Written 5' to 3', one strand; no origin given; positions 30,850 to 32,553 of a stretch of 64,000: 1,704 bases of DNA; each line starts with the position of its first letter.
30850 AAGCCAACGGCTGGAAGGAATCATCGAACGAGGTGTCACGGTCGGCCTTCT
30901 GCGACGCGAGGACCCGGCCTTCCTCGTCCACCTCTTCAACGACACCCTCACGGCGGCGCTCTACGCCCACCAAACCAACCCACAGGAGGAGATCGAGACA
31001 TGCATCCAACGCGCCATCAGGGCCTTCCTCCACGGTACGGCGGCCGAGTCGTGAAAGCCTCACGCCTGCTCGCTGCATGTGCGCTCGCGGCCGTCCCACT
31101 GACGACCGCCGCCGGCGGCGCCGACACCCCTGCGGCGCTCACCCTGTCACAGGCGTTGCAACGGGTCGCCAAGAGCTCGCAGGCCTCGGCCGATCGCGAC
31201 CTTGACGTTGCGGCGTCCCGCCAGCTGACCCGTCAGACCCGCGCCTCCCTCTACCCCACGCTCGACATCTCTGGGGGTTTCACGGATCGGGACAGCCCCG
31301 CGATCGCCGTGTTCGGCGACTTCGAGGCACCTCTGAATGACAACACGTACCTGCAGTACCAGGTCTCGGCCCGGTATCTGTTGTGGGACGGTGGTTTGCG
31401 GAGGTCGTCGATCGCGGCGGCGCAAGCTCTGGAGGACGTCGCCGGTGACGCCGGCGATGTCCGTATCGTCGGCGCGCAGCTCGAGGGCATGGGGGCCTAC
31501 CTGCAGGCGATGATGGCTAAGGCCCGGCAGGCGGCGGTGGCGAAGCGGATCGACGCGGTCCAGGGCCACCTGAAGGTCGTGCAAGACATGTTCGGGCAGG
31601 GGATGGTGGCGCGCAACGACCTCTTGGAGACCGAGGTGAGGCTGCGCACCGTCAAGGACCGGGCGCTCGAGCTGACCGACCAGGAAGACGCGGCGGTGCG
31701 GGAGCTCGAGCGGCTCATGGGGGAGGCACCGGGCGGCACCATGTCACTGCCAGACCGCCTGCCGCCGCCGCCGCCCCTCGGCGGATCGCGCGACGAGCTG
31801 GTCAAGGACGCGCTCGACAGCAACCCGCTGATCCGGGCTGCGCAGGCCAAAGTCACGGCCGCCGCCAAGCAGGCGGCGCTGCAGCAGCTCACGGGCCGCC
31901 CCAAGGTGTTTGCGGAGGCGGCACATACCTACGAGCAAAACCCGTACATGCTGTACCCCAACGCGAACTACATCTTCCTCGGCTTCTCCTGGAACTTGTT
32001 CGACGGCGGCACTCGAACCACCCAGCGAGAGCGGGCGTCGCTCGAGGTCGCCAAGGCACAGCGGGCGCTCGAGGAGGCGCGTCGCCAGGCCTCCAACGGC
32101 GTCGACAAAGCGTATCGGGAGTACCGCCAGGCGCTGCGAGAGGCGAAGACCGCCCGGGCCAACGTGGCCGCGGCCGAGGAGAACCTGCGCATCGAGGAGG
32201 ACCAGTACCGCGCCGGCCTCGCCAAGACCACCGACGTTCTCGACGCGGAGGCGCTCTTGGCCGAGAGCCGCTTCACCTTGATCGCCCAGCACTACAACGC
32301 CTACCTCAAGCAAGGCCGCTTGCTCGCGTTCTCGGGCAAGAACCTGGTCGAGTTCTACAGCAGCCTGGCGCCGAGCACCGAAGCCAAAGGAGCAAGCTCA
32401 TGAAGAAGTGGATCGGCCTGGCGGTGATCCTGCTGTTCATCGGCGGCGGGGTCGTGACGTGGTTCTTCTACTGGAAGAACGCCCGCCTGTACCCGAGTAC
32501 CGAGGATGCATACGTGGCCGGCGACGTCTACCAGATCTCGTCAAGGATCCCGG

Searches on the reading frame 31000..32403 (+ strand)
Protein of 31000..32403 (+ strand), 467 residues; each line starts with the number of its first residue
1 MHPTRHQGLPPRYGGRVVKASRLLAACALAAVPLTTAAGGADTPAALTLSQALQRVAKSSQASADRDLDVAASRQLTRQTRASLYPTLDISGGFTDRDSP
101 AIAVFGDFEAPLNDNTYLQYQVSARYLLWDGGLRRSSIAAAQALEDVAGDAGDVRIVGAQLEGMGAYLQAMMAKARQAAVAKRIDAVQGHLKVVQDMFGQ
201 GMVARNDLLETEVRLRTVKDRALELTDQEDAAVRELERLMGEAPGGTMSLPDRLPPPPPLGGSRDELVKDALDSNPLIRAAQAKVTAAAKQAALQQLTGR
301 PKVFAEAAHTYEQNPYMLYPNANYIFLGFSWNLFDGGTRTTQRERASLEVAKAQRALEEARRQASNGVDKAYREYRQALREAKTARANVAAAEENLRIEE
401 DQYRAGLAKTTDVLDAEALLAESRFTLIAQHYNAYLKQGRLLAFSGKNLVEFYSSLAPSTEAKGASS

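Call 41: search_protein_families(library=pfam, proteins=[window:31000-32403:+], max_evalue=0.00001)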
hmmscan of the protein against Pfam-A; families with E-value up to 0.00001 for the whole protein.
window:31000-32403:+ (467 aa): 1 family
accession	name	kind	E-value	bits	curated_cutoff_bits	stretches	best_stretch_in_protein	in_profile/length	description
PF02321.23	OEP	-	1.4e-39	136.3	22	2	265-446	2-187/187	Outer membrane efflux protein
